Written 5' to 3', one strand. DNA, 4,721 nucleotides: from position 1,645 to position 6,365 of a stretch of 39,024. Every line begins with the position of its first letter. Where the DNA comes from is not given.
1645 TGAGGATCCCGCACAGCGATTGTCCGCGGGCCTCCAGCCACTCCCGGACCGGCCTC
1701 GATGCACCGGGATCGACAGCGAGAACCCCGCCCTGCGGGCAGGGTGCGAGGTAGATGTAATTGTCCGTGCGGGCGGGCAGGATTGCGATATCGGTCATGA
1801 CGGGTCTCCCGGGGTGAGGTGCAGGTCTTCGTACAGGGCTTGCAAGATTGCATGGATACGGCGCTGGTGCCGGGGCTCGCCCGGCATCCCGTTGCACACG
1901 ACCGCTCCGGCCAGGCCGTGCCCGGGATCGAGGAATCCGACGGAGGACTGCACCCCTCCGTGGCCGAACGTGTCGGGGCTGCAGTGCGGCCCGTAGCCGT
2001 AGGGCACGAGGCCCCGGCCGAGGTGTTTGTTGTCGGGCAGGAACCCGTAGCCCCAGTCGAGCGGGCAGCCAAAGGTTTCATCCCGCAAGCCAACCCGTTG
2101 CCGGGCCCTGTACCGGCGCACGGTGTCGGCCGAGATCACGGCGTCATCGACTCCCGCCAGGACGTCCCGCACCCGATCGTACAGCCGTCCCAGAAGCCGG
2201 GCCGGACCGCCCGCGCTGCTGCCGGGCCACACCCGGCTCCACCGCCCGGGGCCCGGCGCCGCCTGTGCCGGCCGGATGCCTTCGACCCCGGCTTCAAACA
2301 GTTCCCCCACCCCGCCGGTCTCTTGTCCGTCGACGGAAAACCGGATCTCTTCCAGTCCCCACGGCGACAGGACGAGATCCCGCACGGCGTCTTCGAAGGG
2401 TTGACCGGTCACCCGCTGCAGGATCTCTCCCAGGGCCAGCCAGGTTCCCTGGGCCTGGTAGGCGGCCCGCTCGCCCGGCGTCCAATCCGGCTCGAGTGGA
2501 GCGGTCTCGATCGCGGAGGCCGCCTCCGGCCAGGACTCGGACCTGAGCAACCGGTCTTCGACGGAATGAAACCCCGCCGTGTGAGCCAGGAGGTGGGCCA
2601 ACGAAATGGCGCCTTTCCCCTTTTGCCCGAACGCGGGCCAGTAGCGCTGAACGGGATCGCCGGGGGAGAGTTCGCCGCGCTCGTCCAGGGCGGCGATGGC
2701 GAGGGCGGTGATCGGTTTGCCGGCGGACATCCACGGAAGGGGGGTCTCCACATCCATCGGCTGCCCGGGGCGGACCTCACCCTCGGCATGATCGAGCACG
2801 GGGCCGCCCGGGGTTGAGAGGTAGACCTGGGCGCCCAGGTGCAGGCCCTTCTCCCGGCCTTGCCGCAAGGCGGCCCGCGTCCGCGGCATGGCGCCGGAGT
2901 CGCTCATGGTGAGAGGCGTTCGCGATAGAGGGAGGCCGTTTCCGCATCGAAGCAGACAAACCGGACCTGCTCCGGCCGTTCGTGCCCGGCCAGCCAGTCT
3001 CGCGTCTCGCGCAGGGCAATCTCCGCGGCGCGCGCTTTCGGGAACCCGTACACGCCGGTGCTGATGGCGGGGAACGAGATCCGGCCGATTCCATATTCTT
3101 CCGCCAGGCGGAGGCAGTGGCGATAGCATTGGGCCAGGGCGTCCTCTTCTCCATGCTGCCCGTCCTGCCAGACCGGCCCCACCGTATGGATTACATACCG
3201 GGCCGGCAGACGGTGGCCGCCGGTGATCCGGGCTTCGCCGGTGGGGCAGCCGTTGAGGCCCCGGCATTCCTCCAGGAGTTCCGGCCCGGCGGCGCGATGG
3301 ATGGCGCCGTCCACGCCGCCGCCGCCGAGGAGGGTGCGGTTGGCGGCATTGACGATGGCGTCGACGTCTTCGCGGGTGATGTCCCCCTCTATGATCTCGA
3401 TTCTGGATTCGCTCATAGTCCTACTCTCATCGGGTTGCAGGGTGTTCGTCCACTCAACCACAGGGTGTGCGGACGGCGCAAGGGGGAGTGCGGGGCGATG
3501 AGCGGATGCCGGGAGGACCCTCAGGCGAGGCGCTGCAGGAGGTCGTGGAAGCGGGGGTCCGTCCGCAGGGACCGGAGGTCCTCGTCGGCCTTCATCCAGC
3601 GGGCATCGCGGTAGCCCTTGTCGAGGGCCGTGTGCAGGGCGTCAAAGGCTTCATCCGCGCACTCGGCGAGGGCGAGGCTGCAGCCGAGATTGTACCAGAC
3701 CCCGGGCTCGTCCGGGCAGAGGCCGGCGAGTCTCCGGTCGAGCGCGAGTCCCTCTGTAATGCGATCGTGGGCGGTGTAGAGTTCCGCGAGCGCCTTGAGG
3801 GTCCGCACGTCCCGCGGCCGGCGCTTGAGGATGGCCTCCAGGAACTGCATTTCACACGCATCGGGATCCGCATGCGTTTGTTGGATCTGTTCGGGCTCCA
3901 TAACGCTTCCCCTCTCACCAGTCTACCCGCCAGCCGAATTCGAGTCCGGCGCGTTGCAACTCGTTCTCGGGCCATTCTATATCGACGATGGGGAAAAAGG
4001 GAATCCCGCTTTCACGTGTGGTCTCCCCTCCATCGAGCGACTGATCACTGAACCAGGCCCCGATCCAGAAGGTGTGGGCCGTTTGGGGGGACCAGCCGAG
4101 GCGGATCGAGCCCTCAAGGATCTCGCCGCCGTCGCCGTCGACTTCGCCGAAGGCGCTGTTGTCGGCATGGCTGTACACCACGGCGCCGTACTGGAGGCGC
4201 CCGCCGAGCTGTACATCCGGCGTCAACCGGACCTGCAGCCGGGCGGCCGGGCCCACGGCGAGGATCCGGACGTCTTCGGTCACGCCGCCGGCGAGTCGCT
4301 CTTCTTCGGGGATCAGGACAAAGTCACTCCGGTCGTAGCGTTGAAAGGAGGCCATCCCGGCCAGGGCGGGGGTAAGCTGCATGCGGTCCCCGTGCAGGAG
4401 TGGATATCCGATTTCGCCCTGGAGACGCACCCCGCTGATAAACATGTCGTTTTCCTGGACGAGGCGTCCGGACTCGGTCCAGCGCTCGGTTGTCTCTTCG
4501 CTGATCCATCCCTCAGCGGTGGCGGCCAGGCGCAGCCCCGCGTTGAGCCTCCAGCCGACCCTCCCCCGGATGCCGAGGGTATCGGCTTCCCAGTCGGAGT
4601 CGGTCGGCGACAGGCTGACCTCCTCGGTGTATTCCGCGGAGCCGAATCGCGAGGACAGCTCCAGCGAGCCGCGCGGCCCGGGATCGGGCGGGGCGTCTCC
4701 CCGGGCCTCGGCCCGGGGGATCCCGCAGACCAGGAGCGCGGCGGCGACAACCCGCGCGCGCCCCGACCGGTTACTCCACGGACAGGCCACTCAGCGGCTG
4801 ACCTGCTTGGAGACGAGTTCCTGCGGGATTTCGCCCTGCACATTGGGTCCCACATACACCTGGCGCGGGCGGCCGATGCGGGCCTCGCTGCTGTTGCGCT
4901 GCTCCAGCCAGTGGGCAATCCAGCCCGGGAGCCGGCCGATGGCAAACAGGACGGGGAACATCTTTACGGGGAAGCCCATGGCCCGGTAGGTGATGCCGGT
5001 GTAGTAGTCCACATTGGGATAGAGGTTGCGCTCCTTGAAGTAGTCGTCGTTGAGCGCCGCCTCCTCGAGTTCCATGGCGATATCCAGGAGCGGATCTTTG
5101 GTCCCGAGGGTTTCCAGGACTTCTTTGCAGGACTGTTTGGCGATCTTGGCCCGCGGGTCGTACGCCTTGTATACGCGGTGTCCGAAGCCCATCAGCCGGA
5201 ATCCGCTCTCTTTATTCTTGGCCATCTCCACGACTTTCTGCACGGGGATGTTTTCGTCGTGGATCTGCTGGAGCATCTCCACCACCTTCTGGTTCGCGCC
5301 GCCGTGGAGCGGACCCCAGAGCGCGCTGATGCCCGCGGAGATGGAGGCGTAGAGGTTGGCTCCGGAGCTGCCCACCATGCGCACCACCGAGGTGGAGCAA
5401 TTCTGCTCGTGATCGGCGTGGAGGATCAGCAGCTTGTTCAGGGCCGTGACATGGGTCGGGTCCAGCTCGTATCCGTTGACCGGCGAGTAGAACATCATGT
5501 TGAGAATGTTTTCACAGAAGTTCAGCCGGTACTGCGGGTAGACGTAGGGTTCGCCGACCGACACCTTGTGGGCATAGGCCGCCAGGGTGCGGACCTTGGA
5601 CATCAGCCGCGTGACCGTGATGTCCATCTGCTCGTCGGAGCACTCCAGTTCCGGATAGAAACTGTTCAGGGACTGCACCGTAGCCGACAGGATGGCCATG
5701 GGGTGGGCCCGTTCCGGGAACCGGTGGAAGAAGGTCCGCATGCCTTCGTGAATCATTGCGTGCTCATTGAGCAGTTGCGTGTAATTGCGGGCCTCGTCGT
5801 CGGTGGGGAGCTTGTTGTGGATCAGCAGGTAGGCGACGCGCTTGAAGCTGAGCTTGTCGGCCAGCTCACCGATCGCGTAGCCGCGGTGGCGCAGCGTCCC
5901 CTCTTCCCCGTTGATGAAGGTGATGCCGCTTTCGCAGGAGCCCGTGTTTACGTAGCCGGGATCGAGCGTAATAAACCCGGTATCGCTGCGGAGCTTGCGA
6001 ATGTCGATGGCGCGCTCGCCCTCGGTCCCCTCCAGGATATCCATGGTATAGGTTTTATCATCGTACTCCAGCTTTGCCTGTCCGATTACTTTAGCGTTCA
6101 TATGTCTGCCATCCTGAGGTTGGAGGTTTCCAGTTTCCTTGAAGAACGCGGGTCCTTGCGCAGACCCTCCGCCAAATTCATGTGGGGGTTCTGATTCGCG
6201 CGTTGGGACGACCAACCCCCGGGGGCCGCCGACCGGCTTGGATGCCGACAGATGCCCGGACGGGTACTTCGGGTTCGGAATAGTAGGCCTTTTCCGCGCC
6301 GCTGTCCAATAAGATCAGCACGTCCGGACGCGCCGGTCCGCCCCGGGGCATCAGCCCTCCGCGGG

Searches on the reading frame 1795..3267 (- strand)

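Call 98: search_protein_families(library=pfam, proteins=[window:1795-3267:-], max_evalue=0.001)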
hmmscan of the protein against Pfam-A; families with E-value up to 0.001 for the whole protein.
window:1795-3267:- (490 aa): 1 family
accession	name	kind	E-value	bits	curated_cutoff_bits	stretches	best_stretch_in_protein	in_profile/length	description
PF00144.29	Beta-lactamase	-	1.3e-53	182.8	27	1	132-478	3-328/329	Beta-lactamase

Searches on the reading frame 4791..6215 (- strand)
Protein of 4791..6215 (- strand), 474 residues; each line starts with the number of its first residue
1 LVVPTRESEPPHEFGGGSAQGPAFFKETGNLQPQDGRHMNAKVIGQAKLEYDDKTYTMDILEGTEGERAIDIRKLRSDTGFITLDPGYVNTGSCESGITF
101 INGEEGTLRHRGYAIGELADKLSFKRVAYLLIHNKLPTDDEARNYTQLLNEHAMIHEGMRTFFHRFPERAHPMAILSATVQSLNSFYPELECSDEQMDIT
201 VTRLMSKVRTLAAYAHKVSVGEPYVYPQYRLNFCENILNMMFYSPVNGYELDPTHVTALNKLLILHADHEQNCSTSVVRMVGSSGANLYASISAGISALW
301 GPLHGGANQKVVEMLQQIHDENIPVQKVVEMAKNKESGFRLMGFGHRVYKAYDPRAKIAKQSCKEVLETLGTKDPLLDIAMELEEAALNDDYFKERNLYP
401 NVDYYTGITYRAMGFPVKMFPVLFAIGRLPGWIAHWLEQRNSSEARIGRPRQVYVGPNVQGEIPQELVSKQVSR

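Call 98: search_protein_families(library=pfam, proteins=[window:4791-6215:-], max_evalue=0.001)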
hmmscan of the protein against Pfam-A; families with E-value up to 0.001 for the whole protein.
window:4791-6215:- (474 aa): 1 family
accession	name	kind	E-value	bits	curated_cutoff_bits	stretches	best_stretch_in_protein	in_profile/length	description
PF00285.26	Citrate_synt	-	6.5e-132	440.3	27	1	87-451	1-357/357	Citrate synthase, C-terminal domain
